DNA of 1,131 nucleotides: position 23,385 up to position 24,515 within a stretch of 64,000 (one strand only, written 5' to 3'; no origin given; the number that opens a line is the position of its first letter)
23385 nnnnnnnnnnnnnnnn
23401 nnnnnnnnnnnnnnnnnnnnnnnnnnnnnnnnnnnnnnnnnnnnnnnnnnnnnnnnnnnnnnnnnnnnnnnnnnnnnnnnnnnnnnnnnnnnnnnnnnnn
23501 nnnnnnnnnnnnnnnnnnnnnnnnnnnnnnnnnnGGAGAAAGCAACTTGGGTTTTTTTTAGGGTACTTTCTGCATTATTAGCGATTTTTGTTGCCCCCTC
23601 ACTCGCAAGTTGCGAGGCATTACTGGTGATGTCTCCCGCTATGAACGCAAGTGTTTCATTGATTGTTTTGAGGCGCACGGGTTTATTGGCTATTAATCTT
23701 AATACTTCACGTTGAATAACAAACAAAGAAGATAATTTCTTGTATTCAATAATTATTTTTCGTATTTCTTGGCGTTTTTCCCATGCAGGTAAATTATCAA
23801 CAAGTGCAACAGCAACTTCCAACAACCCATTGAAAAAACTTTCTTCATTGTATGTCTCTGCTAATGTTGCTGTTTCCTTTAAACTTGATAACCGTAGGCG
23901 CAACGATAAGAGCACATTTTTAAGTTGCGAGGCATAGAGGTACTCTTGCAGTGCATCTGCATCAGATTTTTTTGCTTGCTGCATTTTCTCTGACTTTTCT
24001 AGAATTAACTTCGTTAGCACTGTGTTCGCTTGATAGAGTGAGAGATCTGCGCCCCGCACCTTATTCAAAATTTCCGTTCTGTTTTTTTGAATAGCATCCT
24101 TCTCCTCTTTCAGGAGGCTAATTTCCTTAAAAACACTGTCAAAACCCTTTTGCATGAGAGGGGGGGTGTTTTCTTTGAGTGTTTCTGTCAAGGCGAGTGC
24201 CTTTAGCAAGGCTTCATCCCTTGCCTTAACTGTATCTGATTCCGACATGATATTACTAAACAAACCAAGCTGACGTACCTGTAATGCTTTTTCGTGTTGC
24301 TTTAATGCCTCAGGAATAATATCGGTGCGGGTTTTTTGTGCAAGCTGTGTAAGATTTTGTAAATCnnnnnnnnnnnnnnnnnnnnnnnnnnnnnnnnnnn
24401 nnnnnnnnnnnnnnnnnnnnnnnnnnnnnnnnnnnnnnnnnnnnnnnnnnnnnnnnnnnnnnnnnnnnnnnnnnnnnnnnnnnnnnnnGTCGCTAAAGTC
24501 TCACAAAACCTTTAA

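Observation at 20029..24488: Four-gene operon: sensor kinase, lone receiver, GAF-type class III nucleotide cyclase, unknown 244-aa protein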

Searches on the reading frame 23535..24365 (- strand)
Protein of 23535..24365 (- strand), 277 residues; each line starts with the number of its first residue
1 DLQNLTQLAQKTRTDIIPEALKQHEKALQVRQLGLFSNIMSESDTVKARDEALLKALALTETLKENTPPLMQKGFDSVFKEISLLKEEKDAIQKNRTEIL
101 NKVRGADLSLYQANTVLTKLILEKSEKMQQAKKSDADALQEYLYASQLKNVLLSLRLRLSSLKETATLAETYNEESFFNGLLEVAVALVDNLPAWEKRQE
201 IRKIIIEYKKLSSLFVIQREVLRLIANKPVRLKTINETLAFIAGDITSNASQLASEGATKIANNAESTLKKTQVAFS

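Call 60: search_protein_families(library=pfam, proteins=[window:23535-24365:-], max_evalue=10)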
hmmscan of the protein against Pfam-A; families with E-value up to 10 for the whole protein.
seq(277 aa): 1 family
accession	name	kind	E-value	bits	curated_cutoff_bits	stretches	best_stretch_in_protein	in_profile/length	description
PF16514.10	NADH-UOR_E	-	0.08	13.7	25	1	1-59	5-63/74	putative NADH-ubiquinone oxidoreductase chain E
